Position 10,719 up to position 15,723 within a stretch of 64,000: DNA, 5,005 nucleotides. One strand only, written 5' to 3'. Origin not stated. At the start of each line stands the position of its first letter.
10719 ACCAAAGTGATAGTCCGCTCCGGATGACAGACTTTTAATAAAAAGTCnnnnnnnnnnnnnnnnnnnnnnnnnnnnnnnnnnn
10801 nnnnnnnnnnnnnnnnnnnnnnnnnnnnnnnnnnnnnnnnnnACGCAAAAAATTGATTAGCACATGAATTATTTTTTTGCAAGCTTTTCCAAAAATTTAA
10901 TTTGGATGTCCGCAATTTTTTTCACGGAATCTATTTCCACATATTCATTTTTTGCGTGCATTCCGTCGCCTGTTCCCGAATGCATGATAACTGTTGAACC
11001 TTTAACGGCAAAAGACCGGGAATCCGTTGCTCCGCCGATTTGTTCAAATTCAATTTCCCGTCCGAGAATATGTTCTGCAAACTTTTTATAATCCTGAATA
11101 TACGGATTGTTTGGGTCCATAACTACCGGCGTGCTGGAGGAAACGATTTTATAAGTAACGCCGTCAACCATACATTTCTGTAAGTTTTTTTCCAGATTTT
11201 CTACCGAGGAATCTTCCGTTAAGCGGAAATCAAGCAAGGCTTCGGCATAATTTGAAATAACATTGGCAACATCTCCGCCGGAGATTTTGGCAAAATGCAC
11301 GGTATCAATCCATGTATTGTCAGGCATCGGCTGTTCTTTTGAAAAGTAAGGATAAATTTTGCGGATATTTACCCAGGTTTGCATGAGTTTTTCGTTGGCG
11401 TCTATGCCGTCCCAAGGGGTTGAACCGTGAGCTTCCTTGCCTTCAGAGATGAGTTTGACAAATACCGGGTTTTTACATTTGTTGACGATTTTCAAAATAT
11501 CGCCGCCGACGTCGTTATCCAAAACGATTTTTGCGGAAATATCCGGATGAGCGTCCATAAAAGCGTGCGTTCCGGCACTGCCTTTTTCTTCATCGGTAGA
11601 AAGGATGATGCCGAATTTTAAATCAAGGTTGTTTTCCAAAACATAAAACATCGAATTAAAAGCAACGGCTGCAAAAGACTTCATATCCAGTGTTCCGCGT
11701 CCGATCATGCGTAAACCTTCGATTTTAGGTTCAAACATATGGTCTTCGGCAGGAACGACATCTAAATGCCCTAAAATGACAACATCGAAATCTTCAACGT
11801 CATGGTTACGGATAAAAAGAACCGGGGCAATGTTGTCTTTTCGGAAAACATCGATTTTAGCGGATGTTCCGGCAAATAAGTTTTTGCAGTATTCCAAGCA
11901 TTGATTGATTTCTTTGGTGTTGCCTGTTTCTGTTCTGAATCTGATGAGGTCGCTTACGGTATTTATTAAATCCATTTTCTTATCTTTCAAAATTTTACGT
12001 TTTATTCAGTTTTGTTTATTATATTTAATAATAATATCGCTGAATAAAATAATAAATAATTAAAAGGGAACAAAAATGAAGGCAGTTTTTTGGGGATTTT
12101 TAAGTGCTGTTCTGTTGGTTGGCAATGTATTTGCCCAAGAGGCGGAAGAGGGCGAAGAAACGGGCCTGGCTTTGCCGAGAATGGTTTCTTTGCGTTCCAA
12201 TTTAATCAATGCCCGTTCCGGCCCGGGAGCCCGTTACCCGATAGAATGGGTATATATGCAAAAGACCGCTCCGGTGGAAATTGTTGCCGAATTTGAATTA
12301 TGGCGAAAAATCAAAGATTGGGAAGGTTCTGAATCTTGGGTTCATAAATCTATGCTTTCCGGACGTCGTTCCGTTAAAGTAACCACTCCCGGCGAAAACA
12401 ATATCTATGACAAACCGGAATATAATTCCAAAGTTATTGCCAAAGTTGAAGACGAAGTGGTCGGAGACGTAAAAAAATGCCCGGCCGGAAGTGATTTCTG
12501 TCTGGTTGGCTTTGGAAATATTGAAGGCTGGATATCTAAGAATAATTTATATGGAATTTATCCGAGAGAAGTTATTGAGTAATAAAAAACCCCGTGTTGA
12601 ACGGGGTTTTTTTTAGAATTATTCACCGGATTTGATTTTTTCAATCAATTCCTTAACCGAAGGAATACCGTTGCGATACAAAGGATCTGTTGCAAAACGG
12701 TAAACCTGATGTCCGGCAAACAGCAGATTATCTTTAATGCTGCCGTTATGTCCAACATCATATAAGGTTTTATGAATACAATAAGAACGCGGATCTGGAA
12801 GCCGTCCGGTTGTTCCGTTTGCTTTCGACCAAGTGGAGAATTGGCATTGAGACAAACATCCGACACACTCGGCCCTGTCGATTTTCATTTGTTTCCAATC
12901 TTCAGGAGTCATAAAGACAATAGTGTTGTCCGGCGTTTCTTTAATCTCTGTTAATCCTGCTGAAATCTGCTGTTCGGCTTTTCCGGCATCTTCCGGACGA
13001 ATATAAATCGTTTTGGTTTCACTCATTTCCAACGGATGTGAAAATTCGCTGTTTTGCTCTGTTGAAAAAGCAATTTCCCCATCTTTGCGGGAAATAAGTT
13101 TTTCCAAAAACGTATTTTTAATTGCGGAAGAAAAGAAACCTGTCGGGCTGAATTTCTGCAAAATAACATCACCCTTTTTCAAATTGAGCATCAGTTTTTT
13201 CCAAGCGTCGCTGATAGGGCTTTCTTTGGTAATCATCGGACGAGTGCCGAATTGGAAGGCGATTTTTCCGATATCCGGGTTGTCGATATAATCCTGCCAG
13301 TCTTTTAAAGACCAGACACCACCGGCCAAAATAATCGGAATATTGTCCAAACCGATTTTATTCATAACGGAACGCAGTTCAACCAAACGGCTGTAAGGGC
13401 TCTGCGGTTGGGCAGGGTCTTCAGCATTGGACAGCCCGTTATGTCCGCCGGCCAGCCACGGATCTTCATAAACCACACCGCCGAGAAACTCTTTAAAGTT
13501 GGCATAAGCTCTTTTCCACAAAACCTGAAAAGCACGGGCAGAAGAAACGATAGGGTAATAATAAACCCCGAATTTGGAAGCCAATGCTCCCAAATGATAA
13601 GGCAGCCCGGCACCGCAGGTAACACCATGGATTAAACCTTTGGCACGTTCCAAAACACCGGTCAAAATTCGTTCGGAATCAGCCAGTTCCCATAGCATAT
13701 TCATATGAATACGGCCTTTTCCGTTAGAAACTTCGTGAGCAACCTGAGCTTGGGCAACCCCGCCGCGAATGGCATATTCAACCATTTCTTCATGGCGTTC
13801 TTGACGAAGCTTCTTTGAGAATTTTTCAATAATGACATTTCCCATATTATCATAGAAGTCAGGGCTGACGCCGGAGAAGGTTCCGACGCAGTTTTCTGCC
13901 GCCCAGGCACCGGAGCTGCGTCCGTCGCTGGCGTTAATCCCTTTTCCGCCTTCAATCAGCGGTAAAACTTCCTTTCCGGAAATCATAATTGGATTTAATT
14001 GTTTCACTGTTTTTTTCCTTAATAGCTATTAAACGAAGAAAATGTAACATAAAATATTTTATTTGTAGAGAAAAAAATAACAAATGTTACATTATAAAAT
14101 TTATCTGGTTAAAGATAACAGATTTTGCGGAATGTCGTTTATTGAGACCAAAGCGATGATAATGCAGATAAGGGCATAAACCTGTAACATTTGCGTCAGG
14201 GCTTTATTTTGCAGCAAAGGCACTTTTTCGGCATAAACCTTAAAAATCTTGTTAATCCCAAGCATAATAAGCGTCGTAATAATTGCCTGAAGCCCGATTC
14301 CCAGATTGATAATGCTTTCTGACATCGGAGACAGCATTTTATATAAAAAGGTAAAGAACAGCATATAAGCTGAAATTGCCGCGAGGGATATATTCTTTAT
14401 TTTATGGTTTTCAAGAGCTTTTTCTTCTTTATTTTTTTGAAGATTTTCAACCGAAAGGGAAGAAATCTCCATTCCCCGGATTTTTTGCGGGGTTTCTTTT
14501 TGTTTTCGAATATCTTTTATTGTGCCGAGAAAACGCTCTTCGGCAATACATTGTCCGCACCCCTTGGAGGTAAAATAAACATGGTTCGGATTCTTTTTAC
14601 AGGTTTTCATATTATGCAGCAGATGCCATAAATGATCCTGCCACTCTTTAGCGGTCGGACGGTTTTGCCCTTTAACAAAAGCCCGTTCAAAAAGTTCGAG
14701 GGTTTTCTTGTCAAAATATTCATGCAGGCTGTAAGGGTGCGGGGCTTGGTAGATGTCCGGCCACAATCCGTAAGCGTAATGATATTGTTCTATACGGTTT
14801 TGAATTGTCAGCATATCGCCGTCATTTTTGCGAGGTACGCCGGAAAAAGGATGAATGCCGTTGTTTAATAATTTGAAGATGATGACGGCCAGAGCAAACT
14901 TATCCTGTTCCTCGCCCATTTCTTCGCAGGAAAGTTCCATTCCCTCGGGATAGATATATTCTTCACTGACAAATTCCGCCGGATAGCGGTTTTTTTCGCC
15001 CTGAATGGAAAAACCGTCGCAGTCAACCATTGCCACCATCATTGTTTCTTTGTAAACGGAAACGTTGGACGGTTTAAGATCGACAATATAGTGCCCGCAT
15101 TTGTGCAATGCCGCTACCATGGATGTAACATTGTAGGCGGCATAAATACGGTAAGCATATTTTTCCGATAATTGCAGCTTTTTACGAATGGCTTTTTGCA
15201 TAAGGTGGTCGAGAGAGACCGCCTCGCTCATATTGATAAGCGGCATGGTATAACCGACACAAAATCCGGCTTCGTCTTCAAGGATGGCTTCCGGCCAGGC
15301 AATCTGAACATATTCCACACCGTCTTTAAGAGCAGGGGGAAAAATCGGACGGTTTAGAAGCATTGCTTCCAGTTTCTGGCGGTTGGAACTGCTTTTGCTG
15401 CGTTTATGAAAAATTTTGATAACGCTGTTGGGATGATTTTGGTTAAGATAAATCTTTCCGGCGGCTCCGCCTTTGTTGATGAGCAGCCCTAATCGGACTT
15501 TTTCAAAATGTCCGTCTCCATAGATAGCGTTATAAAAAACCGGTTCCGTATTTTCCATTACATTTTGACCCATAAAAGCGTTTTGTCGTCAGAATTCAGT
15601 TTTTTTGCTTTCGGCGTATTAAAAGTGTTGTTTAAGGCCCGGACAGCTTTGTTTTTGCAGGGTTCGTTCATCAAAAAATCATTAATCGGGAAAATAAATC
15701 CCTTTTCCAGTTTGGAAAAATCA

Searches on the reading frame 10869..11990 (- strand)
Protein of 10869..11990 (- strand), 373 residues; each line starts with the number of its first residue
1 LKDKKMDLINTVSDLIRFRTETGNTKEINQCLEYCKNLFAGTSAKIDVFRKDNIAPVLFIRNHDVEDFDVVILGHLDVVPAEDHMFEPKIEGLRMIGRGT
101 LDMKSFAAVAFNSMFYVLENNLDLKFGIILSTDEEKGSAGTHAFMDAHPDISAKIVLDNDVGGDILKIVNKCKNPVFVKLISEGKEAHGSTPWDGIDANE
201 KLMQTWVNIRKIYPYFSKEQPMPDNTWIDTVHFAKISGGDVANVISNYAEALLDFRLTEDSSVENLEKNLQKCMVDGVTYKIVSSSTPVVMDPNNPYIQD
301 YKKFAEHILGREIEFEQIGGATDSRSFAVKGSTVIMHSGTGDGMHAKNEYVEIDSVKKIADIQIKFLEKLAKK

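Call 22: search_protein_families(library=pfam, proteins=[window:10869-11990:-], max_evalue=0.001)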
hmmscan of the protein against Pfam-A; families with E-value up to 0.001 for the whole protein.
window:10869-11990:- (373 aa): 2 families
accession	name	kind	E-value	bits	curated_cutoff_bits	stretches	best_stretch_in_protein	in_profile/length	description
PF01546.33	Peptidase_M20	-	2.7e-24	86.7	24.6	1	72-368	2-205/206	Peptidase family M20/M25/M40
PF07687.19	M20_dimer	-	1.2e-10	41.8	21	1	177-274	8-99/107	Peptidase dimerisation domain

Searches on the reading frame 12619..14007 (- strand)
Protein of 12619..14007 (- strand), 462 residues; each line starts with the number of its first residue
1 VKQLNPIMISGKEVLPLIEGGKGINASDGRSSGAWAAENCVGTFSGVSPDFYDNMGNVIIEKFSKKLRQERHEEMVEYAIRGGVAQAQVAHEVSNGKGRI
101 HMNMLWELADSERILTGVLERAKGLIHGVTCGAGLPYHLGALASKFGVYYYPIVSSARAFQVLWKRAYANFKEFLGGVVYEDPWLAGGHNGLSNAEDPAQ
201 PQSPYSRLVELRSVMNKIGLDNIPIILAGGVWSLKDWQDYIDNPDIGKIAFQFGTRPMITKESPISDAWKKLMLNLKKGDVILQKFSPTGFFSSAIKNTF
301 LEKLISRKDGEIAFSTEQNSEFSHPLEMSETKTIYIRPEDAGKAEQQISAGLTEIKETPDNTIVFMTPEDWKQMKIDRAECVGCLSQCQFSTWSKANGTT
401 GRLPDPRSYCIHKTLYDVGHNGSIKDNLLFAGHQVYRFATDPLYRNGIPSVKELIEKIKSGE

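Call 22: search_protein_families(library=pfam, proteins=[window:12619-14007:-], max_evalue=0.001)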
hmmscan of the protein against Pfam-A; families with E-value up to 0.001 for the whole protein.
window:12619-14007:- (462 aa): 1 family
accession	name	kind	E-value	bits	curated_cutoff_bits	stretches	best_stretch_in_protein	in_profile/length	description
PF03060.21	NMO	-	1.8e-09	37.9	28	1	129-335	117-292/331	Nitronate monooxygenase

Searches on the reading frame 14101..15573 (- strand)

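Call 22: search_protein_families(library=pfam, proteins=[window:14101-15573:-], max_evalue=0.001)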
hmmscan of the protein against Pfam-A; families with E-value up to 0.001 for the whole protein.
window:14101-15573:- (490 aa): 1 family
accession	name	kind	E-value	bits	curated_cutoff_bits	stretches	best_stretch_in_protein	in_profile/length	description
PF00069.31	Pkinase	-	1.6e-11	44.6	31.7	1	119-316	80-262/263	Protein kinase domain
